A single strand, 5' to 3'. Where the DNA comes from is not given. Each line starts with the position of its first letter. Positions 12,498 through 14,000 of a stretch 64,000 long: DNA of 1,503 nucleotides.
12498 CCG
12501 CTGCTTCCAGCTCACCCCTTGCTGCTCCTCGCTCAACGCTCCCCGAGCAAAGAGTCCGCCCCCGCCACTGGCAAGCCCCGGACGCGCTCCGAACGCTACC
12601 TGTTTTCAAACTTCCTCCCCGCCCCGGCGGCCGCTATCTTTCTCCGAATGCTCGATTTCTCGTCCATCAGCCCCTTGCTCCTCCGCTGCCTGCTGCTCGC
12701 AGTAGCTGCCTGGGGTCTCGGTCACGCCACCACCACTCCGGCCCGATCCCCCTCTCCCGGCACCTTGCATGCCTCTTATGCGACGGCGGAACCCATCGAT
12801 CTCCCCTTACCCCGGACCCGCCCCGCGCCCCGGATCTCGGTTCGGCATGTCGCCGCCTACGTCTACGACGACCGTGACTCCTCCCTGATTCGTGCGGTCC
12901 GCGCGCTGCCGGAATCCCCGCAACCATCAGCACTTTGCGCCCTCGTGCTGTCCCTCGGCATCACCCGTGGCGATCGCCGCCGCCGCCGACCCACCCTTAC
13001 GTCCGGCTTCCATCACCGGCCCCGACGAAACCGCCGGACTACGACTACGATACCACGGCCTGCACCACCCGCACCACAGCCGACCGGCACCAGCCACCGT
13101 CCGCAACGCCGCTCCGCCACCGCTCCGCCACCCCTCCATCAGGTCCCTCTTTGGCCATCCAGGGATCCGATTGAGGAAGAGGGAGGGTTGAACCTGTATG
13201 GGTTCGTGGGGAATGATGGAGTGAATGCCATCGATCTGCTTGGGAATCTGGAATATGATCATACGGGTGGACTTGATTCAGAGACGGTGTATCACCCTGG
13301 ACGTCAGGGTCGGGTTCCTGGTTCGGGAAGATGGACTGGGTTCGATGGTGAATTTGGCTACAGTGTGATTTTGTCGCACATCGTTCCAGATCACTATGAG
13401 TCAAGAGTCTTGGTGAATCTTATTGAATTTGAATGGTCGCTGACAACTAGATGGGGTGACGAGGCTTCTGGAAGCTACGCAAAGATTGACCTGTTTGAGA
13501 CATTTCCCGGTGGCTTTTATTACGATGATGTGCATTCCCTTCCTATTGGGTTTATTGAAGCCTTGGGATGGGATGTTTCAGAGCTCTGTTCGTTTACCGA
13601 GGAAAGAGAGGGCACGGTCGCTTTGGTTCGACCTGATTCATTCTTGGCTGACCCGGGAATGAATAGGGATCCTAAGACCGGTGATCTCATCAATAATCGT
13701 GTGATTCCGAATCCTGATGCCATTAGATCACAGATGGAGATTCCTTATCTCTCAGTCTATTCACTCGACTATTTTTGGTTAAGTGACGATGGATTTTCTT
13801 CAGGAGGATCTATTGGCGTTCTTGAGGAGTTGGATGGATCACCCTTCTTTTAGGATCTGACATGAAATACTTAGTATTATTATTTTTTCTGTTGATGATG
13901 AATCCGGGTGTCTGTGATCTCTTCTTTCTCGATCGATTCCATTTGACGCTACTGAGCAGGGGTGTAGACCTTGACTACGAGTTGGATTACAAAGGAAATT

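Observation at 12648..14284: Orphan Rhs-type C-terminal toxin cassette with an immunity-like partner, AT-rich, lying 3' of tRNA-Ser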

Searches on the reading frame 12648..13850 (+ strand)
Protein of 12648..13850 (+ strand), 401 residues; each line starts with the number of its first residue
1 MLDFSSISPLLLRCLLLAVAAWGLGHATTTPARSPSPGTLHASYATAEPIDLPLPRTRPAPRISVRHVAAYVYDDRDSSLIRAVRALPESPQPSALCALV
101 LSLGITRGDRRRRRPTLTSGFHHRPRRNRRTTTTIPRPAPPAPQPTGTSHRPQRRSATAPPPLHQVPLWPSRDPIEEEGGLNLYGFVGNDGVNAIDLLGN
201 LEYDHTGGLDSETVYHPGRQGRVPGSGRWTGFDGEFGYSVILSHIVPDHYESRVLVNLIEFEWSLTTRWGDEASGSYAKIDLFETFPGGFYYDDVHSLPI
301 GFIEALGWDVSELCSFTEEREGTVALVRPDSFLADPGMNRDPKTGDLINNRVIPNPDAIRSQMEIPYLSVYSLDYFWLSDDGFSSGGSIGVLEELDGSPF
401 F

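Call 6: search_protein_families(library=pfam, proteins=[window:12648-13850:+], max_evalue=1)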
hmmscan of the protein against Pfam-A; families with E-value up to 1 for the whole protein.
window:12648-13850:+ (401 aa): 0 families

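Call 7: search_protein_families(library=ncbifam, proteins=[window:12648-13850:+], max_evalue=1)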
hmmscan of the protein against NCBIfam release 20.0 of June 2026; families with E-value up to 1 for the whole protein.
window:12648-13850:+ (401 aa): 1 family
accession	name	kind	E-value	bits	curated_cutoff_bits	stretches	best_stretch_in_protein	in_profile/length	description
TIGR03696.1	Rhs_assc_core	domain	1e-05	25.9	32.5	1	169-199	45-75/76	RHS repeat-associated core domain-containing protein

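Call 8: find_homologous_proteins(query=window:12648-13850:+)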
Query window:12648-13850:+ (401 aa): 246 proteins with E <= 0.001 among 8000 candidates; the best 120 are listed.
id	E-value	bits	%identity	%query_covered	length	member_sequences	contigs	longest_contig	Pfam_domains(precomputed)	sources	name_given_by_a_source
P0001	1.5e-12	65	43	23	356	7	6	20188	-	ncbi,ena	-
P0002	8.6e-12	63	52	18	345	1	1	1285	-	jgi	-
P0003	1.4e-11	62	70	12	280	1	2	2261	-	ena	-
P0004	2.4e-11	61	66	12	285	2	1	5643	-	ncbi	-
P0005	3.8e-11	61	70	11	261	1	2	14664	-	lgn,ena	-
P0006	5.2e-11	60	47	21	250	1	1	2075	-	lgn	-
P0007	6.5e-11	60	41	28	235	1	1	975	PF06951.17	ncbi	-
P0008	2.2e-10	58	55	14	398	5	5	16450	-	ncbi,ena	-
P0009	2.9e-10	58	55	19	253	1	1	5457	-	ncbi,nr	ncbi:MAG: hypothetical protein LAT55_12830 [Opitutales bacterium]|nr:hypothetical protein [Opitutale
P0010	2.9e-10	58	60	12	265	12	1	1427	-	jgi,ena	-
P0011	3.2e-10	58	62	12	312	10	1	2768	-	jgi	-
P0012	3.5e-10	57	47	20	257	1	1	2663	-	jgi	jgi:hypothetical protein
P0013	4.9e-10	57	78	10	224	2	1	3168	-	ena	-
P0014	6.3e-10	57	56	13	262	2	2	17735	PF10908.14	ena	-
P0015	7.3e-10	56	82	8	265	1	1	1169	-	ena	-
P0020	5.8e-9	53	88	8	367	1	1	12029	PF05593.20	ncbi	-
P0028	1.3e-8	52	58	14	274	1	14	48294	-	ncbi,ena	-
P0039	3.4e-8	51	91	8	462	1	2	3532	PF05593.20,PF25023.2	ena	-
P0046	5.2e-8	50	56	14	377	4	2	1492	PF05593.20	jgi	jgi:RHS repeat-associated protein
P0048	5.3e-8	50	59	14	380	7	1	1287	PF05593.20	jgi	jgi:RHS repeat-associated protein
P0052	6.6e-8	50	72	11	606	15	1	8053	PF13495.13,PF00589.28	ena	-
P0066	1.1e-7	49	87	8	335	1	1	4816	PF05593.20,PF03734.20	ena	-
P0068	1.4e-7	49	58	14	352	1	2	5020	PF05593.20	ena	-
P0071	1.4e-7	49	87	8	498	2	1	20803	PF05593.20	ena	-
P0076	1.7e-7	49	87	8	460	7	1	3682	PF00589.28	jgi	jgi:RHS repeat-associated protein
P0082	2.2e-7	48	62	13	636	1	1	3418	PF05593.20,PF25023.2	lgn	-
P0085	2.3e-7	48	78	9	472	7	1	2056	PF05593.20,PF25023.2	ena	-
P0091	3.0e-7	48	73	9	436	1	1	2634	PF05593.20,PF25023.2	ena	-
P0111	5.4e-7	47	87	8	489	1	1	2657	PF05593.20,PF25023.2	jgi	jgi:RHS repeat-associated protein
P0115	6.4e-7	47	87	8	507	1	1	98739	PF05593.20,PF25023.2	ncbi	-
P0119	7.3e-7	46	68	10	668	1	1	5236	PF00589.28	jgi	jgi:integrase/recombinase XerD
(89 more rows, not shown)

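Call 25: find_encoding_contigs(protein=P0028, flank=10000, max_places=3)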
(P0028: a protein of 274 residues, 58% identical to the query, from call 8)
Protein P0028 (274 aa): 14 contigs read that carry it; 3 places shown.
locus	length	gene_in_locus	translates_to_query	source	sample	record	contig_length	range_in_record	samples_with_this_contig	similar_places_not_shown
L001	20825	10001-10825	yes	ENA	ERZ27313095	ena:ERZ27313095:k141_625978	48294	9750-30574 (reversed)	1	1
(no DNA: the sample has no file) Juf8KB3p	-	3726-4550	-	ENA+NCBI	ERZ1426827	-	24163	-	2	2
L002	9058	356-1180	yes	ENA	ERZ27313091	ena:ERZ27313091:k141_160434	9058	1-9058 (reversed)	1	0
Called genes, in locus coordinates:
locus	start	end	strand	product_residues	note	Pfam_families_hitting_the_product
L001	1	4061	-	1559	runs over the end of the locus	PF16410:DUF5018 (faint), PF19755:DUF6242 (faint), PF18884:TSP3_bac (faint), PF07691:PA14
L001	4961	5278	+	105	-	-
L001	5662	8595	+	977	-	PF01807:Zn_ribbon_DnaG, PF13155:Toprim_2, PF27228:MTBMA_p00010_2nd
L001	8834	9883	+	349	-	PF00589:Phage_integrase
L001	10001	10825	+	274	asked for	-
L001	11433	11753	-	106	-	PF13817:DDE_Tnp_IS66_C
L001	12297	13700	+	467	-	PF00270:DEAD, PF04851:ResIII, PF16203:ERCC3_RAD25_C, PF00271:Helicase_C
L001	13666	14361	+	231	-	PF05626:DUF790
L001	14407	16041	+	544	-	PF00665:rve, PF22483:Mu-transpos_C_2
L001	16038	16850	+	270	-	PF01695:IstB_IS21, PF13191:AAA_16 (weak), PF00308:Bac_DnaA (weak)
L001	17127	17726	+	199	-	PF05626:DUF790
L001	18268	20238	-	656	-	PF00890:FAD_binding_2, PF01266:DAO, PF02910:Succ_DH_flav_C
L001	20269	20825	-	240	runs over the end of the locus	-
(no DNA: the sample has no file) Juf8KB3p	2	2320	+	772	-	?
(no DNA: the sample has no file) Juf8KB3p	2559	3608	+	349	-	PF00589:Phage_integrase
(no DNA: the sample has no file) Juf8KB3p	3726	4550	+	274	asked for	-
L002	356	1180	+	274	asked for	-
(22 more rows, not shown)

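Call 26: find_encoding_contigs(protein=P0001, flank=10000, max_places=3)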
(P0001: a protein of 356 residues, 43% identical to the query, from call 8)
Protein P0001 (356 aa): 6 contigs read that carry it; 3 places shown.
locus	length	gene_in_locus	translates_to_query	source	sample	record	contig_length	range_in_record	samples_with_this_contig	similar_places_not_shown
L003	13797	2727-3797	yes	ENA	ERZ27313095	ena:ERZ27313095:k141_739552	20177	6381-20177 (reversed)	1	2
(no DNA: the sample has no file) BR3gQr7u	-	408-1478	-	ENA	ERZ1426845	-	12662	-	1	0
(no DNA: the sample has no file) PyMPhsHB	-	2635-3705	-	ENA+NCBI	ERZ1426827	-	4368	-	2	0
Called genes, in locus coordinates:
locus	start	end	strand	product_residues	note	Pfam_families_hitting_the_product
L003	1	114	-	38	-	?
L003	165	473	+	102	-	PF00589:Phage_integrase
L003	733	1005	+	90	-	PF15738:YafQ_toxin, PF05016:ParE_toxin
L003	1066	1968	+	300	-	-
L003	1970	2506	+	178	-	-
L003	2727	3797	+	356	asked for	-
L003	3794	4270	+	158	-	-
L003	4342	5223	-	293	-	PF00348:polyprenyl_synt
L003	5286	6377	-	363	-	PF00596:Aldolase_II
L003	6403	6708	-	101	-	PF03319:EutN_CcmL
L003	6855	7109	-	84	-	PF03319:EutN_CcmL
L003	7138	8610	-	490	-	PF00171:Aldedh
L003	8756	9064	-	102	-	PF03319:EutN_CcmL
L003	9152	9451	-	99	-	PF00936:BMC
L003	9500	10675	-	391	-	PF00871:Acetate_kinase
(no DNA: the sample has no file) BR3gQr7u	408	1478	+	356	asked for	-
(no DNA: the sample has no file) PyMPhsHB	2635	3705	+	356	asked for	-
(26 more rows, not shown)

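Call 81: search_protein_families(library=ncbifam, proteins=[P0003, P0028, P0052], max_evalue=0.01)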
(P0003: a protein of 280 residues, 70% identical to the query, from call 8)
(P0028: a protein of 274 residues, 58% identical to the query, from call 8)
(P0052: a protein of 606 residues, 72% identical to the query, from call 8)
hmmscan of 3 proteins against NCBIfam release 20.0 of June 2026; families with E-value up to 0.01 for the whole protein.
P0003 (280 aa): 1 family
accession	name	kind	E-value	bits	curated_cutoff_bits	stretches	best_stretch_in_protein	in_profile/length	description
TIGR03696.1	Rhs_assc_core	domain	7.4e-07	29.6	32.5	1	57-91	42-76/76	RHS repeat-associated core domain-containing protein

P0028 (274 aa): 1 family
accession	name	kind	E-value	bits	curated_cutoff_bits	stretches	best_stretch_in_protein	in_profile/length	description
TIGR03696.1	Rhs_assc_core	domain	4.1e-05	24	32.5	1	59-91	44-76/76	RHS repeat-associated core domain-containing protein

P0052 (606 aa): 11 families
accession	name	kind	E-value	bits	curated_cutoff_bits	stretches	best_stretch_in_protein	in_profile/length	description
NF002331.0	PRK01287.1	subfamily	2.4e-94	316.3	371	1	22-341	16-335/365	site-specific tyrosine recombinase XerC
TIGR02225.1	recomb_XerD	equivalog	1.7e-67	227.8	329.6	1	38-333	2-289/290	site-specific tyrosine recombinase XerD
NF001399.0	PRK00283.1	subfamily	1.4e-64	218.2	279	1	34-334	7-299/300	tyrosine recombinase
TIGR02224.1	recomb_XerC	equivalog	7.4e-64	215.9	335.15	1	38-334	2-293/295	tyrosine recombinase XerC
NF040815.2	recomb_XerA_Arch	equivalog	4.5e-46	157.5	220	1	38-326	2-262/263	site-specific tyrosine recombinase/integron integrase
TIGR02249.1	integrase_gron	subfamily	8.6e-28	97.6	265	2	262-319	244-301/315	integron integrase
NF003462.0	PRK05084.1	equivalog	8.6e-23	80.6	267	1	170-325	196-351/360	tyrosine recombinase XerS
NF011946.0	PRK15417.1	equivalog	1.5e-17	63.8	435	2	265-319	262-316/337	integron integrase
TIGR03696.1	Rhs_assc_core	domain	1.4e-13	51.1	32.5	1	445-491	29-75/76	RHS repeat-associated core domain-containing protein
NF007371.0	PRK09871.1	subfamily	2.5e-10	40.2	222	1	166-318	23-174/198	tyrosine-type DNA invertase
NF007370.0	PRK09870.1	subfamily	8.2e-09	35.4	221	1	149-322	13-183/200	tyrosine-type DNA invertase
